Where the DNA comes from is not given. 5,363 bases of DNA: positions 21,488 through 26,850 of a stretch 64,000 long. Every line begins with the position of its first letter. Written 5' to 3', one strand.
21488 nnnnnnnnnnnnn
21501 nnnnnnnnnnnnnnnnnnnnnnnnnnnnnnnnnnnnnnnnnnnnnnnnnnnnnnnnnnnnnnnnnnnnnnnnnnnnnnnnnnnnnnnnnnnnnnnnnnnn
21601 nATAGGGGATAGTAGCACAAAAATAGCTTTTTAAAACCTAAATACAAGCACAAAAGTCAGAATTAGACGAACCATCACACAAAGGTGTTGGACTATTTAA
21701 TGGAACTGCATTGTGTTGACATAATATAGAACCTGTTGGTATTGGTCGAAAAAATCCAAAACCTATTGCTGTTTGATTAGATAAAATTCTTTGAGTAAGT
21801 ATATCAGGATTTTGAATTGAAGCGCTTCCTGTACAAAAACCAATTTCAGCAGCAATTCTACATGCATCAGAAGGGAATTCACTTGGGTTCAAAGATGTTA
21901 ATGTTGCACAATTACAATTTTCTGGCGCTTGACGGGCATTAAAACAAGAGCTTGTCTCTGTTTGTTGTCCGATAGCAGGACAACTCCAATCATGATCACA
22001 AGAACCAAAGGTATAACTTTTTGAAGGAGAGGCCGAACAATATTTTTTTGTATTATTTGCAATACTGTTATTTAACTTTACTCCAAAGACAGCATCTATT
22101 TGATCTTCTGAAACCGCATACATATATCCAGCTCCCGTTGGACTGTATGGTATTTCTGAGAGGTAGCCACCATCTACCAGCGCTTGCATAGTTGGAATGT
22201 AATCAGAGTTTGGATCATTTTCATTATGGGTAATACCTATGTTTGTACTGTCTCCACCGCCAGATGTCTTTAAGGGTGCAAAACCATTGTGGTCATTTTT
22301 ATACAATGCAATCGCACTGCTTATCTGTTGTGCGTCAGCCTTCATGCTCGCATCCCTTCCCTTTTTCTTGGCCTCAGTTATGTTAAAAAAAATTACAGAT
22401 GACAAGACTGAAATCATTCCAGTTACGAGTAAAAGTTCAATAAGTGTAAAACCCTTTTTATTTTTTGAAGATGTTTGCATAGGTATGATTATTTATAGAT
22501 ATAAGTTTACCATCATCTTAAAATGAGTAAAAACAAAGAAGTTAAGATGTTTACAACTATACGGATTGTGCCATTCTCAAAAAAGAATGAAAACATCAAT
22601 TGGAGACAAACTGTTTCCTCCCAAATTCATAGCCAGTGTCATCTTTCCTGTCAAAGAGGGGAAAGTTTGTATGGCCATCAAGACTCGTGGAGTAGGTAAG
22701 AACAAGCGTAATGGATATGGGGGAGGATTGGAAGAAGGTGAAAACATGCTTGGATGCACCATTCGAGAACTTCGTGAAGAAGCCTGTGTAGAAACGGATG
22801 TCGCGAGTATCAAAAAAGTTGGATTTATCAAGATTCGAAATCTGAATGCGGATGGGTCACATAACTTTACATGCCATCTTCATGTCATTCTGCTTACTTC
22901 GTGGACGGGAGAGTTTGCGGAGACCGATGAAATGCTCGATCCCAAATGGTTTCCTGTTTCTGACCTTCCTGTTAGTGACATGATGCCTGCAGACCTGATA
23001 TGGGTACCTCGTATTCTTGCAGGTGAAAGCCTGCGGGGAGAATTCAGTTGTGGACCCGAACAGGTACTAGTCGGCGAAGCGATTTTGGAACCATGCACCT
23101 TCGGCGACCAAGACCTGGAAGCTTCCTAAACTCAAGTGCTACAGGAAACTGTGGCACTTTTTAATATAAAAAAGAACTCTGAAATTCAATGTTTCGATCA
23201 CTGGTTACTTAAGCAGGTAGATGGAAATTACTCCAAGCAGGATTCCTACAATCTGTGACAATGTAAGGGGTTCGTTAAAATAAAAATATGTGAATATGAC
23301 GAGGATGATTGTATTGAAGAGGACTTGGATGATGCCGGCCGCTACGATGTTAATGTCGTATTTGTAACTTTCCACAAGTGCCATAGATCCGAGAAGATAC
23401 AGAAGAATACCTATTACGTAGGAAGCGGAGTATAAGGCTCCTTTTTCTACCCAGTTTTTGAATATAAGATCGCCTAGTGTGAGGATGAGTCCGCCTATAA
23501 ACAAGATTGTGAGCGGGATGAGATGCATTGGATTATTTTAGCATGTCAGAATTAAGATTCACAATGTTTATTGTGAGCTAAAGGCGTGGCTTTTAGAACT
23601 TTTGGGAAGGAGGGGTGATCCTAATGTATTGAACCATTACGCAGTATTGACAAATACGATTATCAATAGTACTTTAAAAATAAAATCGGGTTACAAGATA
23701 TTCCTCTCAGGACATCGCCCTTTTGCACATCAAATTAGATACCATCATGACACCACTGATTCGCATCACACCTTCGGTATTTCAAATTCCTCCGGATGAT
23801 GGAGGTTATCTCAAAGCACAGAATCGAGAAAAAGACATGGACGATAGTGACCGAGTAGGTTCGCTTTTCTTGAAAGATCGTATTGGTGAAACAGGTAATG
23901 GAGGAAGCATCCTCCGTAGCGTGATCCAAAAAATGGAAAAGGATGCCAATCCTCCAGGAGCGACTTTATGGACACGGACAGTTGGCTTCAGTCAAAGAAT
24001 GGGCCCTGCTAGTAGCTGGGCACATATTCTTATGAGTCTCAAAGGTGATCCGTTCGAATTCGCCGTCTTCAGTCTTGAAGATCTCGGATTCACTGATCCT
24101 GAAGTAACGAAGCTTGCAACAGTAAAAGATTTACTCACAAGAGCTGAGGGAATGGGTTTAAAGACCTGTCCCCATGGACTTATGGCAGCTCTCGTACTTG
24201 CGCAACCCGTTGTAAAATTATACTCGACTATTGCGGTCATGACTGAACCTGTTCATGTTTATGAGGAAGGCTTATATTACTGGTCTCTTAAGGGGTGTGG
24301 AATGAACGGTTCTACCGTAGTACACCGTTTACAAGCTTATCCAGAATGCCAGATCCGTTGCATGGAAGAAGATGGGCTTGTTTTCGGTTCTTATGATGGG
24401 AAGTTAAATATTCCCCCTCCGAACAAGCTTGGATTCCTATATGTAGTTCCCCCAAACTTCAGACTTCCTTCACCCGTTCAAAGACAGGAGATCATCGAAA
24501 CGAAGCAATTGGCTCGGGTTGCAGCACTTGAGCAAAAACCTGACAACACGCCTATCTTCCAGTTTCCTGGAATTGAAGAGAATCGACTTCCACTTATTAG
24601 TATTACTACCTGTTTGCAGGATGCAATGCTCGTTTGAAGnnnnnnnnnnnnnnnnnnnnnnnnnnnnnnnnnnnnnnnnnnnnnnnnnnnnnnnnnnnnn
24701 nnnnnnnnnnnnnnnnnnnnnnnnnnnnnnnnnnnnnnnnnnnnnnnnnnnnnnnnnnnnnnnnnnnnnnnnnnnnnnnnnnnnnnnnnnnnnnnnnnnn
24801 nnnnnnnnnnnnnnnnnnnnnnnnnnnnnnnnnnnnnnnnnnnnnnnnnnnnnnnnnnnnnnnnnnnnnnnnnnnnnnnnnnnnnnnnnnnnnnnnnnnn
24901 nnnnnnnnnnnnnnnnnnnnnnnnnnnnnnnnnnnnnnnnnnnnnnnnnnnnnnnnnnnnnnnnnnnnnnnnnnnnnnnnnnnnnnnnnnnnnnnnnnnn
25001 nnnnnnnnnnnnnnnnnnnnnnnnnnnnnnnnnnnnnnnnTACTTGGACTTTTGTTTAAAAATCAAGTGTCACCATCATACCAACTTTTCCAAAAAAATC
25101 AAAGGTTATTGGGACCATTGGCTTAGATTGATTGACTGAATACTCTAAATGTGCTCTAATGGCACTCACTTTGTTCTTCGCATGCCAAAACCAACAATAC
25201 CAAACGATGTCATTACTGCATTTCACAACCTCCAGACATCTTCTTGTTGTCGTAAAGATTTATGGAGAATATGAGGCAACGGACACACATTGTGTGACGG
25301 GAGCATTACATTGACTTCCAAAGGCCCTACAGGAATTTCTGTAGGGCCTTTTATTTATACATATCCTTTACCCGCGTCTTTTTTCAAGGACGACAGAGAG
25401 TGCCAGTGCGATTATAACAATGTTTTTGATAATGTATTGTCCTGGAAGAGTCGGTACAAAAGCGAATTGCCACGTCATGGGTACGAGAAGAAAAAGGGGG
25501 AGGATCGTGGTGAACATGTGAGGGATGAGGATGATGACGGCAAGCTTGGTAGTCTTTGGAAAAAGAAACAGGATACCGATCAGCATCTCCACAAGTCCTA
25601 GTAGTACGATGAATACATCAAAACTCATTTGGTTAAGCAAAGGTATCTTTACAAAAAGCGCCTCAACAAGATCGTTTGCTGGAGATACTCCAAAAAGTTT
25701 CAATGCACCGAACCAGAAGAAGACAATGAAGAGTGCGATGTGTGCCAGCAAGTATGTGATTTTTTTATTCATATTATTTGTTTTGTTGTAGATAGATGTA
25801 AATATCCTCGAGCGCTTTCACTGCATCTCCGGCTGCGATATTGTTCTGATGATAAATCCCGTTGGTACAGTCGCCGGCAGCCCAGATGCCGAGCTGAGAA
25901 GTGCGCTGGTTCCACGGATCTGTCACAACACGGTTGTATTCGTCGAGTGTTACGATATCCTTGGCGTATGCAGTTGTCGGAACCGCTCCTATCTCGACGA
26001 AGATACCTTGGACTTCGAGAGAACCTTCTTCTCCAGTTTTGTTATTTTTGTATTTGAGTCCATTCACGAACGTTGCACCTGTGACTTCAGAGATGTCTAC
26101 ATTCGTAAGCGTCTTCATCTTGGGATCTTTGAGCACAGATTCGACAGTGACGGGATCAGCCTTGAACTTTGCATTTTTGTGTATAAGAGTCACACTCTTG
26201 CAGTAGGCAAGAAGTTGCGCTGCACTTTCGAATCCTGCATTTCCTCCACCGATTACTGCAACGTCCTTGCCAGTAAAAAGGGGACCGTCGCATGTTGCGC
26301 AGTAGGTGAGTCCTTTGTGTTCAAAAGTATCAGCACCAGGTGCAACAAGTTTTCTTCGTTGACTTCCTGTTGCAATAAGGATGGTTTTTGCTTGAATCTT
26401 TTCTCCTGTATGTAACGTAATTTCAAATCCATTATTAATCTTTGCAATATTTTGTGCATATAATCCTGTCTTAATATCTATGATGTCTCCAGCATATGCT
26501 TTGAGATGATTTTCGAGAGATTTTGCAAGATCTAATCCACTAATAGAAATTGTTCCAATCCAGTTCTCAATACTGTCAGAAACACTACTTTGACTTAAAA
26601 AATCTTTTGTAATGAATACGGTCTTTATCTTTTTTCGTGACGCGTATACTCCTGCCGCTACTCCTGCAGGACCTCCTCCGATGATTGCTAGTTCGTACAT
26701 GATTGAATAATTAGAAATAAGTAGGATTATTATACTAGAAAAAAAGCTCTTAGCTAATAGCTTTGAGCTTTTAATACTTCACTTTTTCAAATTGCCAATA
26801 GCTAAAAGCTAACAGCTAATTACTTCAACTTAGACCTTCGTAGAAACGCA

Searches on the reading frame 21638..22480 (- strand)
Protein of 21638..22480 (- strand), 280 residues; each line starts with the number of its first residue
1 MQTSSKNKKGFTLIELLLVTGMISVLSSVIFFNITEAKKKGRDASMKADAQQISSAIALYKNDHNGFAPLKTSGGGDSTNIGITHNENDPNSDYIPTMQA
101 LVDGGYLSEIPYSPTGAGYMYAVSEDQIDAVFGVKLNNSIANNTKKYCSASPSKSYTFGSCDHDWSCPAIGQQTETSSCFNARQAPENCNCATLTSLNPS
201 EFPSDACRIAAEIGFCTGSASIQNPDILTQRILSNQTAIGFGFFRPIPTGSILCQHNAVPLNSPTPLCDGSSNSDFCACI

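Call 17: search_protein_families(library=pfam, proteins=[window:21638-22480:-], max_evalue=0.001)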
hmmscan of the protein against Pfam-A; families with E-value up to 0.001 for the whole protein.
window:21638-22480:- (280 aa): 1 family
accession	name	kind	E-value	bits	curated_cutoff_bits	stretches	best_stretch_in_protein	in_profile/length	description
PF07963.17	N_methyl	-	1.9e-05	24.5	21.2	1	6-30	2-26/27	Prokaryotic N-terminal methylation motif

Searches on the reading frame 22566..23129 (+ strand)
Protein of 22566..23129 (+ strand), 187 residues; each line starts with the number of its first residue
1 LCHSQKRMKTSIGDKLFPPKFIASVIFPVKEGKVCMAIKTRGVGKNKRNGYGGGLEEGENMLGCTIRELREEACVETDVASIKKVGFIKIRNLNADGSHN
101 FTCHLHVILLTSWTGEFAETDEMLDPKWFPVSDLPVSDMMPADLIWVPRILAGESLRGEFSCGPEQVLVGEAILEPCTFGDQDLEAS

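Call 18: search_protein_families(library=pfam, proteins=[window:22566-23129:+], max_evalue=0.001)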
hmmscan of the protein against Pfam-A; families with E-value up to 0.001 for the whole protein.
window:22566-23129:+ (187 aa): 1 family
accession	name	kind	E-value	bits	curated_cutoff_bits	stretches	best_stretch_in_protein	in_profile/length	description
PF00293.34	NUDIX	-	7.7e-09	36.1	21.1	1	35-142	17-126/134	NUDIX domain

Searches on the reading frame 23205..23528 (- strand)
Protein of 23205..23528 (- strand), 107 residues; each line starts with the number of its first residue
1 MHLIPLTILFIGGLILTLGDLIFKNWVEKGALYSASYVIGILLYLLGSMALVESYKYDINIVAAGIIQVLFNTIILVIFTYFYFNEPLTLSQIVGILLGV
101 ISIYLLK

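Call 79: search_protein_families(library=pfam, proteins=[window:23205-23528:-], max_evalue=0.01)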
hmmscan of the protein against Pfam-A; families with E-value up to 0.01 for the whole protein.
window:23205-23528:- (107 aa): 2 families
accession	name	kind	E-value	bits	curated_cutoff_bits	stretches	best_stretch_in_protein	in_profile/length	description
PF00892.27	EamA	-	1.2e-05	26.1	28.2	1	8-106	33-133/135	EamA-like transporter family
PF04342.18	DMT_6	-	0.0073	17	25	1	35-105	33-102/104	Putative member of DMT superfamily (DUF486)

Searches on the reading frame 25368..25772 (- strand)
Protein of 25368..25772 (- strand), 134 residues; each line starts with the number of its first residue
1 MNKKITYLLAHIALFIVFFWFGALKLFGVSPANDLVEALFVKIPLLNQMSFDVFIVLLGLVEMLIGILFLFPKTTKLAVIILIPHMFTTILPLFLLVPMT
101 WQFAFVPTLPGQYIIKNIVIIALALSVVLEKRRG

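Call 19: search_protein_families(library=pfam, proteins=[window:25368-25772:-], max_evalue=0.001)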
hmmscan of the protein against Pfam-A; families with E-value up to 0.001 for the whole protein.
window:25368-25772:- (134 aa): 2 families
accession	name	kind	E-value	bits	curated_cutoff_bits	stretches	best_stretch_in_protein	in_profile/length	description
PF04224.18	DUF417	-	5.5e-07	29.7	27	0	56-131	88-170/175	Protein of unknown function, DUF417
PF07291.16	MauE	-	0.00046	20.9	27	0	4-91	2-85/128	Methylamine utilisation protein MauE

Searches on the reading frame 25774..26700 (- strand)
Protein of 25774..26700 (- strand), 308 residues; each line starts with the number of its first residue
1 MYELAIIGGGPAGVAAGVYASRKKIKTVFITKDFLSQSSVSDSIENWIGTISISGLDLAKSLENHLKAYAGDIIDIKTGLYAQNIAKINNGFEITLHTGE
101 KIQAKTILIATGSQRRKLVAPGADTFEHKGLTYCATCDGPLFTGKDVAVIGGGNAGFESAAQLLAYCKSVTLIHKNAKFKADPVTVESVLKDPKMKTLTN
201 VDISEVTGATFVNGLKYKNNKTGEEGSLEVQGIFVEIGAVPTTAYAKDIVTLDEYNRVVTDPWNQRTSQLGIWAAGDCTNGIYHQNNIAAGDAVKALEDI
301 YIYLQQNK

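Call 18: search_protein_families(library=pfam, proteins=[window:25774-26700:-], max_evalue=0.001)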
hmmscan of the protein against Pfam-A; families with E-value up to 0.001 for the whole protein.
window:25774-26700:- (308 aa): 10 families
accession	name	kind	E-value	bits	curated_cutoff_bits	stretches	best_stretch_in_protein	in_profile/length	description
PF07992.20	Pyr_redox_2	-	3e-40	138.9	26.1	1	3-285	2-283/291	Pyridine nucleotide-disulphide oxidoreductase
PF13738.12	Pyr_redox_3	-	2e-20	73.7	30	2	74-276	96-305/305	Pyridine nucleotide-disulphide oxidoreductase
PF01134.28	GIDA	-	6.4e-10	39.1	22.1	0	146-178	1-33/391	Glucose inhibited division protein A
PF03486.20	HI0933_like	-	4.4e-09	36.6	50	0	146-179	2-35/244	HI0933-like protein Rossmann domain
PF00070.33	Pyr_redox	-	4.6e-08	33.9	22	1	147-209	2-69/82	Pyridine nucleotide-disulphide oxidoreductase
PF12831.13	FAD_oxidored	-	4.2e-07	30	27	0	4-32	2-30/416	FAD dependent oxidoreductase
PF00890.30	FAD_binding_2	-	6.7e-07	29.3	20.4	0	4-38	2-38/414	FAD binding domain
PF01266.30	DAO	-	2.6e-06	27.6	27.9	0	4-38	2-38/353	FAD dependent oxidoreductase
PF01494.25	FAD_binding_3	-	3.4e-05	23.7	22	0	146-183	3-40/349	FAD binding domain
PF05834.18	Lycopene_cycl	-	0.00038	20.1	23.4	0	146-174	1-31/380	Lycopene cyclase protein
